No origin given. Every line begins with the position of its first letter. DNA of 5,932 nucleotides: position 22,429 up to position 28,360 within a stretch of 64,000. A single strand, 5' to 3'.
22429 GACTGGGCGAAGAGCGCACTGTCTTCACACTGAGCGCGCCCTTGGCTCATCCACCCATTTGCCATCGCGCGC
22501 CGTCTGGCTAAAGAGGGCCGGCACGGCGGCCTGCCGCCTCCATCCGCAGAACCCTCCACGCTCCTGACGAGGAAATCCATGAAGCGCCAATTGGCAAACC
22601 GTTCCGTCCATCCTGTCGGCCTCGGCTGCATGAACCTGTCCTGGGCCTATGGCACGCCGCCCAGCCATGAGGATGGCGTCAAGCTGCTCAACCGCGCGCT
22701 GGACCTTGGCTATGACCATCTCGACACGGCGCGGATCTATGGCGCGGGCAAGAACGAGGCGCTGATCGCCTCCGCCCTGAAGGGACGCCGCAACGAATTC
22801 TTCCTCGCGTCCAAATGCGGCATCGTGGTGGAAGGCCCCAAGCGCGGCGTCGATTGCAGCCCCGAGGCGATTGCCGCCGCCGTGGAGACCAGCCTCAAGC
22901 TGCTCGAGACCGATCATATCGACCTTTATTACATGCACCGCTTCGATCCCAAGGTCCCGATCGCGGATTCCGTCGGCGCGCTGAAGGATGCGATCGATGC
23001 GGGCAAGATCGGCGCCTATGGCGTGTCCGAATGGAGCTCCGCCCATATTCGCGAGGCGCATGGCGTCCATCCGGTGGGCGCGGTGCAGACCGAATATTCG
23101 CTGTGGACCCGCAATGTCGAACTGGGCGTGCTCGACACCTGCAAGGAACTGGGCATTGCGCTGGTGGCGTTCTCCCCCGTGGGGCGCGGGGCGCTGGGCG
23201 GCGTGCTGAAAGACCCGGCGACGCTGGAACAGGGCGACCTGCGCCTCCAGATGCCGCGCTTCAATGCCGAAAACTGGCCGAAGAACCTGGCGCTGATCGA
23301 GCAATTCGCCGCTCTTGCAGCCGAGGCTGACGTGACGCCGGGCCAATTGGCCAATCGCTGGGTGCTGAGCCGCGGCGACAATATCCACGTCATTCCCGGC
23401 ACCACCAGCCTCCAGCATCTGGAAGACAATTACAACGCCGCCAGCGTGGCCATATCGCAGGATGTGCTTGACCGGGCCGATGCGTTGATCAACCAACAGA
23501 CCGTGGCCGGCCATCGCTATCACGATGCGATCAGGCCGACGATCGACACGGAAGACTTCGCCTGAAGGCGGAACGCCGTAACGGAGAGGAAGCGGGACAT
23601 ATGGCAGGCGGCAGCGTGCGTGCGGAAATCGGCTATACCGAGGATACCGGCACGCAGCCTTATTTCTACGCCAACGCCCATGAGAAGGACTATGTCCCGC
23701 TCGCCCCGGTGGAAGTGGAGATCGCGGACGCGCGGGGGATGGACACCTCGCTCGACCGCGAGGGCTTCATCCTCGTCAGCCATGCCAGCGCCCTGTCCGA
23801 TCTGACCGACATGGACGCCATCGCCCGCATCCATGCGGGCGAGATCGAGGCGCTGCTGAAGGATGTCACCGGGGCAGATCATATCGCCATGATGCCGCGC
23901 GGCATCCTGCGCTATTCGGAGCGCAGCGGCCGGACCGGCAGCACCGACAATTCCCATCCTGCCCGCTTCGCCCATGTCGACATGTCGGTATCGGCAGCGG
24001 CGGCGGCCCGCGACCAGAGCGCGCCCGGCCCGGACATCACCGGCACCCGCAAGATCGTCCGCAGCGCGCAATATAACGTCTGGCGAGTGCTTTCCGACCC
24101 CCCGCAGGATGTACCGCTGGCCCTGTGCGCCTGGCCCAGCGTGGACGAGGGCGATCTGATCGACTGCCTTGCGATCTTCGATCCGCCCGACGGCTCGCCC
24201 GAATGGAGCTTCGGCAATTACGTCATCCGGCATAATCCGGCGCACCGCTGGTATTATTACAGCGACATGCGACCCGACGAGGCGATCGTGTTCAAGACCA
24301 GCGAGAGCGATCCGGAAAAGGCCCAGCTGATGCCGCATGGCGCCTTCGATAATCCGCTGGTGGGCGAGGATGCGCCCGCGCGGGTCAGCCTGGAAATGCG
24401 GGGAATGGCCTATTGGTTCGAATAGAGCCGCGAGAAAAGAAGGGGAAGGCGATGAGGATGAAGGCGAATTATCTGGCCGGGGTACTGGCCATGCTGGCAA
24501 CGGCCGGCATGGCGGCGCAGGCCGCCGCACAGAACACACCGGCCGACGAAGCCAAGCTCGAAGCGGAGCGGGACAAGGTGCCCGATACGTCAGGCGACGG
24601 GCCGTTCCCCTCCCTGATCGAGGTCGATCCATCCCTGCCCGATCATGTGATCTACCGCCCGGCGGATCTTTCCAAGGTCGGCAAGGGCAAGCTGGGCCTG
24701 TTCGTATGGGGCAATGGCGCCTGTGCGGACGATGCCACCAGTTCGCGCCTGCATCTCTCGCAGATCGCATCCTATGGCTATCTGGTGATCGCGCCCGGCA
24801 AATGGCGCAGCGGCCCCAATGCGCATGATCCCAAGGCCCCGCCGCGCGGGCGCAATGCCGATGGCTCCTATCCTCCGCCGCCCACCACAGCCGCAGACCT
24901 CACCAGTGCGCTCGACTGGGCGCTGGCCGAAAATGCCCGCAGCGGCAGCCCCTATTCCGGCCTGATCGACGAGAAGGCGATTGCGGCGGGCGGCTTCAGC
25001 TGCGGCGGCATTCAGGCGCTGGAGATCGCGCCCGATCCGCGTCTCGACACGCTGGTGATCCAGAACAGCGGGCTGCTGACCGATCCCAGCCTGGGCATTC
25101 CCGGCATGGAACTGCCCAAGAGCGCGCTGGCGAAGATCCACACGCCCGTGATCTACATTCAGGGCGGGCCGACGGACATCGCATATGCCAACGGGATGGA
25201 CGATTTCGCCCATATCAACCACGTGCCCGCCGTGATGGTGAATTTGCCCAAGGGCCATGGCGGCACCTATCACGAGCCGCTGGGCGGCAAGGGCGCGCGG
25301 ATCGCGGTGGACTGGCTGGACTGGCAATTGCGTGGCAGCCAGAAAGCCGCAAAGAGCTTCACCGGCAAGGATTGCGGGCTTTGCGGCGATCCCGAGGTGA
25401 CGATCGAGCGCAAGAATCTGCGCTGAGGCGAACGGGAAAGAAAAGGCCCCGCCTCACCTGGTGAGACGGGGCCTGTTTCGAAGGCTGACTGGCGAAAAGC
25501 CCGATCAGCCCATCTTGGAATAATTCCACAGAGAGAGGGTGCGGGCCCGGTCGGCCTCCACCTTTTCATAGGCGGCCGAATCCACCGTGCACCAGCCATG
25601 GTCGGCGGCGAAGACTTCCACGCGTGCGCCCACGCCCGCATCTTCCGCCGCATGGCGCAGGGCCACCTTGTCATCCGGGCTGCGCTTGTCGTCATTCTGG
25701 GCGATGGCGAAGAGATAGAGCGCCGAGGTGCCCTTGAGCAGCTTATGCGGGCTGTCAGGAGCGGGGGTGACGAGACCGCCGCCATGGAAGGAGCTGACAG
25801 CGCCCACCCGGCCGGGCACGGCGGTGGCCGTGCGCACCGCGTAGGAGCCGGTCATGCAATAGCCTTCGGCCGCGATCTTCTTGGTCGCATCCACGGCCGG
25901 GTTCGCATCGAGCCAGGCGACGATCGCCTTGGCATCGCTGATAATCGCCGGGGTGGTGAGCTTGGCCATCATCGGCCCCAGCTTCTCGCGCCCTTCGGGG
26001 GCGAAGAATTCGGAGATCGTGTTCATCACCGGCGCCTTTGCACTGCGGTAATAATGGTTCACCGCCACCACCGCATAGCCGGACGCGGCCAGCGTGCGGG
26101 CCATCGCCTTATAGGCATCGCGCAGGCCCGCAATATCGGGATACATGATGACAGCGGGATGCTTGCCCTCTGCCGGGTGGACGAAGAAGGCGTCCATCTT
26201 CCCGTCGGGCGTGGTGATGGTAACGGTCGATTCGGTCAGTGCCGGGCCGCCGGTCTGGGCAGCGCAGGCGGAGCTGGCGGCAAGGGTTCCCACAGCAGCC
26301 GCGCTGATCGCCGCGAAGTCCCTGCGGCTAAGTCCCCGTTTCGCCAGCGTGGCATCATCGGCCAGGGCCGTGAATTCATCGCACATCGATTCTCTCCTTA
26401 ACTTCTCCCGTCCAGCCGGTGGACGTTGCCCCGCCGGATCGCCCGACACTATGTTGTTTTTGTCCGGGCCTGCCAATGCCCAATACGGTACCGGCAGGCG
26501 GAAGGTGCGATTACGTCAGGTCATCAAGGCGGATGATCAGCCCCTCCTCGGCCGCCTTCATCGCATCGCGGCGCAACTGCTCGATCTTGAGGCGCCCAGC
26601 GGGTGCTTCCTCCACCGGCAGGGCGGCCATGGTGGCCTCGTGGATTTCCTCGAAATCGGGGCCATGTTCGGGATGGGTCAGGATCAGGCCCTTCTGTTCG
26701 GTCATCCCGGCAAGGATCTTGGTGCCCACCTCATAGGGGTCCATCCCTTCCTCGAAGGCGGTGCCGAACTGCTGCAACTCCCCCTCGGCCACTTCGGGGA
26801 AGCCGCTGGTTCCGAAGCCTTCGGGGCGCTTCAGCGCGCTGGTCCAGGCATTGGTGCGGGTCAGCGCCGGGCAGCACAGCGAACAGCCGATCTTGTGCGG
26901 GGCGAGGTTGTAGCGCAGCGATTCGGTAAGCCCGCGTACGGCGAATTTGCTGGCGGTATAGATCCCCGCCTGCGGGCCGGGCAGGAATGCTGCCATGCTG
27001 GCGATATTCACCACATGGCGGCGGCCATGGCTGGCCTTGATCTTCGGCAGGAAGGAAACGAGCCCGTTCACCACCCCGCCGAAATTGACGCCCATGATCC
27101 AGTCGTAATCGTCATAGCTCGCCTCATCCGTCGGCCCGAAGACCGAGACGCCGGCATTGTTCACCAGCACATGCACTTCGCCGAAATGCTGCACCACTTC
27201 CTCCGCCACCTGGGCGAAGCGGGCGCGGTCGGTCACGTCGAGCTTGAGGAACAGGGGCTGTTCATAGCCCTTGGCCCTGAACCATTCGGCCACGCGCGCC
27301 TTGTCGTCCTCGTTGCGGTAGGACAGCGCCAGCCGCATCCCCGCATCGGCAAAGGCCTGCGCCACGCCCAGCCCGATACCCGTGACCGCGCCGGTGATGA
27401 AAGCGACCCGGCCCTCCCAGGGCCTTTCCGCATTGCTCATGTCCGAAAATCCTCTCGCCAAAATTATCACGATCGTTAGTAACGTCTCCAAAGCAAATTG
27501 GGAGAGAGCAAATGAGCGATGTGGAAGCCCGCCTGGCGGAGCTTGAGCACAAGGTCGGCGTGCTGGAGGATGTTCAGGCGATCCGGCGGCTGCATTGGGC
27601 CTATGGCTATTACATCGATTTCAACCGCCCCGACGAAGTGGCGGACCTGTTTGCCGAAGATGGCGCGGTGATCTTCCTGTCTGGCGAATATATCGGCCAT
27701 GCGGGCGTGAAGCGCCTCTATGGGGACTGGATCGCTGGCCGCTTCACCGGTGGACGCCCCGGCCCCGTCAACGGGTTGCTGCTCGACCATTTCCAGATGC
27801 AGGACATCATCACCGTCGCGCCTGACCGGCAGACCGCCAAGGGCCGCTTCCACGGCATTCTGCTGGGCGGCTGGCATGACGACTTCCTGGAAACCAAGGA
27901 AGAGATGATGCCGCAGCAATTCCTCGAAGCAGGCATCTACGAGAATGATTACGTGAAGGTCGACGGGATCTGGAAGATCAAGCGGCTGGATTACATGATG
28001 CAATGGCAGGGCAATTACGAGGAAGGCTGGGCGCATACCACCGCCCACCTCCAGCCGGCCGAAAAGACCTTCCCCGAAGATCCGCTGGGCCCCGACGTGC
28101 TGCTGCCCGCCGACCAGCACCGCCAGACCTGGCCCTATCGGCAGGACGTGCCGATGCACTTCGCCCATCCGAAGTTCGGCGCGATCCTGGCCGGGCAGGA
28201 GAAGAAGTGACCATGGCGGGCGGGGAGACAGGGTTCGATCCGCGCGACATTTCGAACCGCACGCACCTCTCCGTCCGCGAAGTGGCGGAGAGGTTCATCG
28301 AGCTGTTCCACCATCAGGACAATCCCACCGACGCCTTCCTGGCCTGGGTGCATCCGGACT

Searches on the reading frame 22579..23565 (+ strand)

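Call 13: search_protein_families(library=pfam, proteins=[window:22579-23565:+], max_evalue=0.00001)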
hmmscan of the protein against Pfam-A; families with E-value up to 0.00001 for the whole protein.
window:22579-23565:+ (328 aa): 1 family
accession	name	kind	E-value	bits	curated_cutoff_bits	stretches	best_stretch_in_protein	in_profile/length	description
PF00248.27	Aldo_ket_red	-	2.6e-72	243.8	24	1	13-304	2-290/291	Aldo/keto reductase family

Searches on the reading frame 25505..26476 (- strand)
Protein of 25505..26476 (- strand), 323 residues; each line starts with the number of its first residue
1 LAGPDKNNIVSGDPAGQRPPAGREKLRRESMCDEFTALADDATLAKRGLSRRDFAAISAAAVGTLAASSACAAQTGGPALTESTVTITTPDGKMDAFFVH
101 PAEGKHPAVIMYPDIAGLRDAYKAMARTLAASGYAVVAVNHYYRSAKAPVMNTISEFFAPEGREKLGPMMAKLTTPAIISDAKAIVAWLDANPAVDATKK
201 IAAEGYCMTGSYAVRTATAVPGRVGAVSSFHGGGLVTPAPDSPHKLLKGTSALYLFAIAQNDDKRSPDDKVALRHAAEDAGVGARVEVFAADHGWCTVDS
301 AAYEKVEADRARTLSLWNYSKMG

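Call 13: search_protein_families(library=pfam, proteins=[window:25505-26476:-], max_evalue=0.00001)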
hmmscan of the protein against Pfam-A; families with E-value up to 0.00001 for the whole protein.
window:25505-26476:- (323 aa): 1 family
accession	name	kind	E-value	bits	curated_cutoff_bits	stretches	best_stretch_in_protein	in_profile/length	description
PF01738.24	DLH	-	2.5e-26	93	21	1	94-311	1-205/217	Dienelactone hydrolase family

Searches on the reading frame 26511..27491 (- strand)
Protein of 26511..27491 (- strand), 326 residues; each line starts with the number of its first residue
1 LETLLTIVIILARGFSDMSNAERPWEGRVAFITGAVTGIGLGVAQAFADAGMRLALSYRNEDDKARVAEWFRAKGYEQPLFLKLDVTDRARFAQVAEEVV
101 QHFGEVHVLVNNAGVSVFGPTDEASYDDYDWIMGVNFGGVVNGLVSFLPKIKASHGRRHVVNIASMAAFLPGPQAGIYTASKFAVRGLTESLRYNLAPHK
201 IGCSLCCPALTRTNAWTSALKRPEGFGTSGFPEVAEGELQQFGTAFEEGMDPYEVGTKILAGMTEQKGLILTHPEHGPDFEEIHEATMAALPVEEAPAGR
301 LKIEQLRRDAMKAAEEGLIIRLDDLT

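Call 13: search_protein_families(library=pfam, proteins=[window:26511-27491:-], max_evalue=0.00001)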
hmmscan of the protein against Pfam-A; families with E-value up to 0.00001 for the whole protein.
window:26511-27491:- (326 aa): 3 families
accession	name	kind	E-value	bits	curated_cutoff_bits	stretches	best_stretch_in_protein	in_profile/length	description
PF00106.31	adh_short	-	9.1e-47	159.5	26.6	1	29-219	2-190/195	short chain dehydrogenase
PF13561.12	adh_short_C2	-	7.3e-35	121.1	27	1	34-220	1-185/236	Enoyl-(Acyl carrier protein) reductase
PF08659.16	KR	-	6.4e-09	36.4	22.6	1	31-192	4-163/180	KR domain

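Call 40: search_solved_structures(query=window:26511-27491:-, max_evalue=1e-20)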
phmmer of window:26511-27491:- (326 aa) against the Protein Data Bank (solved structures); distinct sequences matched with E-value up to 1e-20: 30.
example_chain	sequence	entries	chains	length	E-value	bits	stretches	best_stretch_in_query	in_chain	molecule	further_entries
3ioy_A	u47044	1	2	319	7.2e-57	196.3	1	24-312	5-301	Short-chain dehydrogenase/reductase SDR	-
4ya6_A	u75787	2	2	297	1.8e-52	181.8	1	25-309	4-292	C alpha-dehydrogenase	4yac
4y98_A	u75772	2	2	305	4.3e-48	167.5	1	25-306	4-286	C alpha-dehydrogenase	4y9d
5ig2_A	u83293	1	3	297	2.2e-40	142.1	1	25-275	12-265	Short-chain dehydrogenase/reductase SDR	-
4yae_A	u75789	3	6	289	1.2e-39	139.7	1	27-292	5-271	C alpha-dehydrogenase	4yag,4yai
3tjr_A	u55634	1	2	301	1.5e-30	109.8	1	18-240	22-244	short chain dehydrogenase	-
4weo_A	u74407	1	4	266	5.3e-28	101.4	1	23-218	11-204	Putative acetoin(Diacetyl) reductase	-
1geg_A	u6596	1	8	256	6.1e-26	94.7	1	28-232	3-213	ACETOIN REDUCTASE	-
5er6_A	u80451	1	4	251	1.6e-25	93.3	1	28-225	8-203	Oxidoreductase, short chain dehydrogenase/reductase family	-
5ha5_A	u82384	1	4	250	1.6e-25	93.3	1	28-225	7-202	Brucella ovis oxidoreductase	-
5yss_A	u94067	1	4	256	3.2e-24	89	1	27-220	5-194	3-hydroxybutyrate dehydrogenase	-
3tfo_A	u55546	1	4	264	3.6e-24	88.8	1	28-203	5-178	putative 3-oxoacyl-(acyl-carrier-protein) reductase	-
5wul_A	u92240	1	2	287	6.3e-24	88.1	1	22-208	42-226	Short-chain dehydrogenase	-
3a28_C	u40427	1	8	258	7.3e-24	87.9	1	28-217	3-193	L-2.3-butanediol dehydrogenase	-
5wuw_A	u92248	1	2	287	1.4e-23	87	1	22-208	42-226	Short-chain dehydrogenase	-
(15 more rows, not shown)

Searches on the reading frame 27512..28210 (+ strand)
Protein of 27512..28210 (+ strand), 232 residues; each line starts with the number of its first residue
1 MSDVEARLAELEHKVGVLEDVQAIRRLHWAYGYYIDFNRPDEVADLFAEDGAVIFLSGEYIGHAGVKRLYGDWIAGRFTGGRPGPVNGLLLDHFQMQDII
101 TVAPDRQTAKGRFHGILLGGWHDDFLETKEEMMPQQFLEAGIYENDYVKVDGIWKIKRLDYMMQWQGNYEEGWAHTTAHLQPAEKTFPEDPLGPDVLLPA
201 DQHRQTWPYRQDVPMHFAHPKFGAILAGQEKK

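Call 14: search_protein_families(library=pfam, proteins=[window:27512-28210:+], max_evalue=0.00001)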
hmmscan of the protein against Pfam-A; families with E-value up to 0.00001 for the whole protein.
window:27512-28210:+ (232 aa): 1 family
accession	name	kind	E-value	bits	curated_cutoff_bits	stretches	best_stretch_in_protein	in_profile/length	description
PF13577.12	SnoaL_4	-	6.3e-25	88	24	1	18-159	3-125/126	SnoaL-like domain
